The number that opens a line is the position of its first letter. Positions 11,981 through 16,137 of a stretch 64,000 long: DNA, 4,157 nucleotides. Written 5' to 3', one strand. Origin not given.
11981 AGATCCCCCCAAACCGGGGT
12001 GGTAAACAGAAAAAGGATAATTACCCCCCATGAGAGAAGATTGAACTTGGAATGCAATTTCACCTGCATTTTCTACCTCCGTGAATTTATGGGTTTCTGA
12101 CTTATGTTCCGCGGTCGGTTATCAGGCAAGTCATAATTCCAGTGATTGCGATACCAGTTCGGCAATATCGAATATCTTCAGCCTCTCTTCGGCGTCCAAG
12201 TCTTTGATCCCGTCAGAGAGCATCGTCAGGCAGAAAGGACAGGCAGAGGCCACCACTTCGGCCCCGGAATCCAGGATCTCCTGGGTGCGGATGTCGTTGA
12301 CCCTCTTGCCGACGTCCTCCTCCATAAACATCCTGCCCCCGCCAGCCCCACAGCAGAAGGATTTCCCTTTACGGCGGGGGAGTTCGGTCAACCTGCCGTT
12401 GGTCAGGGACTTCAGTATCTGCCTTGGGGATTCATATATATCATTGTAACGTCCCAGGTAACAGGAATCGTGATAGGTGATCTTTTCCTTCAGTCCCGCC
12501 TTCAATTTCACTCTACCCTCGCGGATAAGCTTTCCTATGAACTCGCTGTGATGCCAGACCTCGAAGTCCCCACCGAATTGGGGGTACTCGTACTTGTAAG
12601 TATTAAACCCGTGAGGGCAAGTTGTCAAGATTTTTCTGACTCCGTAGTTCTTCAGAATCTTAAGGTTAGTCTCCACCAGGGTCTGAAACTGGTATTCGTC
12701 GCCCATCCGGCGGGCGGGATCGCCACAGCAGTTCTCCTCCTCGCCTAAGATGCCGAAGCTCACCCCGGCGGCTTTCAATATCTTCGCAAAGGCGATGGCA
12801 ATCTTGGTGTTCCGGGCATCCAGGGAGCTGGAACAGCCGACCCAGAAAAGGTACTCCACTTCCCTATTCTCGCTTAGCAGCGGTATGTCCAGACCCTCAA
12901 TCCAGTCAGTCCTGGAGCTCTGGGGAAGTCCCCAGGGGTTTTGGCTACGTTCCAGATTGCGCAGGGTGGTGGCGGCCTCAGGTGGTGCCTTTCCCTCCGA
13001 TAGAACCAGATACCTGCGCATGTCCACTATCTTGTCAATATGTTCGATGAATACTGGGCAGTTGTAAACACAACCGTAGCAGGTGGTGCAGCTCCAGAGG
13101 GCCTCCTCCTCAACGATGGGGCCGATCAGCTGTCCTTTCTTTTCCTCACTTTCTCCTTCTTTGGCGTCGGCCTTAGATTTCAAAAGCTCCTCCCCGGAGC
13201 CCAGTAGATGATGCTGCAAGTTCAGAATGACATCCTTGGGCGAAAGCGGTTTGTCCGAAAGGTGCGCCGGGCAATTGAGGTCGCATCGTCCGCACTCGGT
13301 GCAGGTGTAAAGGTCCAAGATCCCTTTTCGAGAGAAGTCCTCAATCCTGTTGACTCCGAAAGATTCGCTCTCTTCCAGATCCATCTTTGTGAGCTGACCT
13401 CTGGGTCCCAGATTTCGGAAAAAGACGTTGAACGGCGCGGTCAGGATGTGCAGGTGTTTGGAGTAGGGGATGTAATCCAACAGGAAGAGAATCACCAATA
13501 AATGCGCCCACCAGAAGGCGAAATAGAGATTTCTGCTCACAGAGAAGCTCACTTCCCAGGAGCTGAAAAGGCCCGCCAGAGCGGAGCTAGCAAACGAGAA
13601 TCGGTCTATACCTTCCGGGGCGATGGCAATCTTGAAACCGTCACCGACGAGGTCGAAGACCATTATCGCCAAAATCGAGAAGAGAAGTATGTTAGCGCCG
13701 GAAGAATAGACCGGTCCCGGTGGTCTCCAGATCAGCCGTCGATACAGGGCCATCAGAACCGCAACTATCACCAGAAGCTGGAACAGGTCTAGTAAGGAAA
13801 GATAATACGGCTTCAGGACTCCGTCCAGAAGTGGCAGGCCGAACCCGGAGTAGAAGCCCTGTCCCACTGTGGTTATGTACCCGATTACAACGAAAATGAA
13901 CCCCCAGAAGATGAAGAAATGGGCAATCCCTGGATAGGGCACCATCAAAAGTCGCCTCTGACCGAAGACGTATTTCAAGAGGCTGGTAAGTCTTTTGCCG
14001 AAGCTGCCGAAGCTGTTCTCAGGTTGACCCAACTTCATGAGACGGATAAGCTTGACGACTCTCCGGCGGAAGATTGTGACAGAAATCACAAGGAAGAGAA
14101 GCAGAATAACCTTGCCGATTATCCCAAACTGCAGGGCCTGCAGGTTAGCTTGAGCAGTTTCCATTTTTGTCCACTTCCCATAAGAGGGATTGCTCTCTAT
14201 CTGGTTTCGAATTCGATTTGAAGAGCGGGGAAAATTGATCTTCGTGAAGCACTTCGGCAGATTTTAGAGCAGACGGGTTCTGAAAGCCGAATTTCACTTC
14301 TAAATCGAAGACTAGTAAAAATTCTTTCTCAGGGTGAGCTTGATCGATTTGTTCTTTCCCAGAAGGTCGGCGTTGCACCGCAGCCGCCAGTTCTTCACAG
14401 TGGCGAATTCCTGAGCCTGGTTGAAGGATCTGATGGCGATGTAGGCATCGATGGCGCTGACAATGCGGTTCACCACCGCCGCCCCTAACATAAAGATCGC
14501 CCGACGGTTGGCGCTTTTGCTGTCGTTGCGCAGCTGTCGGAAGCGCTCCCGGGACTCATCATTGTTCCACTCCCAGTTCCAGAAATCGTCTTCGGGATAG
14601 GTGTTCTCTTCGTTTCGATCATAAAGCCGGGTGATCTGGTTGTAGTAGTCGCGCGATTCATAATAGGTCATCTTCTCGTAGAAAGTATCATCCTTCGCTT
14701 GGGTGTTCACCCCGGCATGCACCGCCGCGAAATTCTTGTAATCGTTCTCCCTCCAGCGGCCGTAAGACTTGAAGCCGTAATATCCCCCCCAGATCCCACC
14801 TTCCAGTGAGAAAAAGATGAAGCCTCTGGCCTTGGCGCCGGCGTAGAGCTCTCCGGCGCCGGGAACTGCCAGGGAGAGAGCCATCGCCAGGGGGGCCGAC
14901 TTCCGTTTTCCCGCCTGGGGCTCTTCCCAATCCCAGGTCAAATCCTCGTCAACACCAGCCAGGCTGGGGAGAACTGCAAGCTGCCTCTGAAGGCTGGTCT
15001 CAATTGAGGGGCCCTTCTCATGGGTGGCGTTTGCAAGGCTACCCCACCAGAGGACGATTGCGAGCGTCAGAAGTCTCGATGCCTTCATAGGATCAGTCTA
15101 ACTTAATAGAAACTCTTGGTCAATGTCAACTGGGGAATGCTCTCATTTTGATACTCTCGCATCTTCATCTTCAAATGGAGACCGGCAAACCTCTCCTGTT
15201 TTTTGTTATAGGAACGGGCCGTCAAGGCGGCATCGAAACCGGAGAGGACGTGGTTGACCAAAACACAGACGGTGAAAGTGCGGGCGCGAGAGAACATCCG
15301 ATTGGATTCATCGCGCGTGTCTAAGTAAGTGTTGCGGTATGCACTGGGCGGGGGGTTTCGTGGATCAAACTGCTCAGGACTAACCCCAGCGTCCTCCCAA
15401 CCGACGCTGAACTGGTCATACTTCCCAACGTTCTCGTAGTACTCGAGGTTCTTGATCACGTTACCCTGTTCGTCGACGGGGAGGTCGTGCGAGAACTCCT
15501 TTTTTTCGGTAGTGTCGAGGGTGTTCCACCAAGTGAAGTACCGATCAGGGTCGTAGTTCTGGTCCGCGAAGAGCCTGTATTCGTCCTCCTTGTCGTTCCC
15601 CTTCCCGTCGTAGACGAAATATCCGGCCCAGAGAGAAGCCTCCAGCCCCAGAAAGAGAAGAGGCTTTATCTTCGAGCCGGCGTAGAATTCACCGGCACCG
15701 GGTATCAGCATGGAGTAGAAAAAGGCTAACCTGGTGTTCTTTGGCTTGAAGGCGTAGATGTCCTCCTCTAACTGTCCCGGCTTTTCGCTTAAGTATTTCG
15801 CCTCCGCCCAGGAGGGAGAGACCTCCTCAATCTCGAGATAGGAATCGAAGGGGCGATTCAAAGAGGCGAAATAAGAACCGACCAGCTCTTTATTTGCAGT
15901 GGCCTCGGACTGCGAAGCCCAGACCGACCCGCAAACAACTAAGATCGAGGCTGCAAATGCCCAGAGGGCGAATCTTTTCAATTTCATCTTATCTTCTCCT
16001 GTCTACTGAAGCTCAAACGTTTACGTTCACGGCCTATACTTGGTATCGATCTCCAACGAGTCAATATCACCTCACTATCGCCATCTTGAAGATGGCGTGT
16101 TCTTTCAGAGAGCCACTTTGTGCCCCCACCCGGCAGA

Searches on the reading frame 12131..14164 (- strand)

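Call 26: search_protein_families(library=ncbifam, proteins=[window:12131-14164:-], max_evalue=0.00001)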
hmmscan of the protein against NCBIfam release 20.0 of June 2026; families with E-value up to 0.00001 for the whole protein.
window:12131-14164:- (677 aa): 13 families
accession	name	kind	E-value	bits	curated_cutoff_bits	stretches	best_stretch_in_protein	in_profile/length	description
NF004898.0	PRK06259.1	equivalog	4.3e-50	170.8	385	1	353-673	182-486/488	fumarate reductase (CoM/CoB) subunit TfrB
NF045670.1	quin_L_LdhH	equivalog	6.7e-31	107.3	800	1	433-671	464-705/706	L-lactate dehydrogenase (quinone) large subunit LdhH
NF045663.1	diclust_near_Sec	equivalog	6e-20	70.9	530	1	354-648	350-617/759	pyridine nucleotide-disulfide oxidoreductase/dicluster-binding protein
NF045724.1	ferredox_TmcB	equivalog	2.7e-17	62.5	735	1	358-665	100-420/430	electron transfer complex ferredoxin TmcB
NF045796.1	DsrK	equivalog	3.6e-15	55.5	400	1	357-622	118-384/453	sulfate reduction electron transfer complex DsrMKJOP subunit DsrK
NF045711.1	sulf_resp_HmcF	equivalog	2.3e-14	53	750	1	354-660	115-432/457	sulfate respiration complex iron-sulfur protein HmcF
NF008369.0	PRK11168.1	equivalog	2.4e-13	49.8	278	1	438-647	169-378/401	anaerobic glycerol-3-phosphate dehydrogenase subunit C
TIGR03290.1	CoB_CoM_SS_C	equivalog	2.2e-09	37.4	160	1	349-392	38-80/144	CoB--CoM heterodisulfide reductase subunit C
TIGR03288.1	CoB_CoM_SS_B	equivalog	2.9e-08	33.3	345.15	1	528-652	110-240/290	CoB--CoM heterodisulfide reductase subunit B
TIGR03379.1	glycerol3P_GlpC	equivalog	3.8e-08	32.5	279.9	0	440-645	166-373/397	anaerobic glycerol-3-phosphate dehydrogenase subunit GlpC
NF008434.0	PRK11274.1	equivalog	1.3e-07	30.9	333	0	543-652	286-391/409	glycolate oxidase subunit GlcF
NF009227.0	PRK12577.1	equivalog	7.4e-07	28.1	349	0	352-390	204-242/330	succinate dehydrogenase/fumarate reductase iron-sulfur subunit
NF041890.1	hdrC_Methbact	equivalog_domain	5.9e-06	26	270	0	350-372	65-87/192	ferredoxin:CoB-CoM heterodisulfide reductase subunit HdrC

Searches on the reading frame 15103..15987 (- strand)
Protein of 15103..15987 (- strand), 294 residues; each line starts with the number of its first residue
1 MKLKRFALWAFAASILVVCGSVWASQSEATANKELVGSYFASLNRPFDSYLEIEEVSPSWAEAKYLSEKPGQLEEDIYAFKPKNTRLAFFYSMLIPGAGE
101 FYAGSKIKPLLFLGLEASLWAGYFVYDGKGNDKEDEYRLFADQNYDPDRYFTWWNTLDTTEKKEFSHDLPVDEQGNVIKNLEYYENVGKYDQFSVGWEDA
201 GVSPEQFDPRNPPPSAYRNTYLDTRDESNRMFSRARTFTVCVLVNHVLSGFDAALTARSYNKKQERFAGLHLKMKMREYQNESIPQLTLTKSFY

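Call 27: search_protein_families(library=ncbifam, proteins=[window:15103-15987:-], max_evalue=0.00001)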
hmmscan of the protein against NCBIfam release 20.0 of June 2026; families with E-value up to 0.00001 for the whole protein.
window:15103-15987:- (294 aa): 0 families

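Call 48: search_protein_families(library=pfam, proteins=[window:15103-15987:-], max_evalue=0.01)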
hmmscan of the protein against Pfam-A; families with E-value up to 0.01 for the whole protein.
window:15103-15987:- (294 aa): 1 family
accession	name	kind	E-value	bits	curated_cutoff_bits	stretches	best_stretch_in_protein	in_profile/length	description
PF18935.5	DUF5683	-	0.0014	19.1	26.7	0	82-143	2-63/151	Family of unknown function (DUF5683)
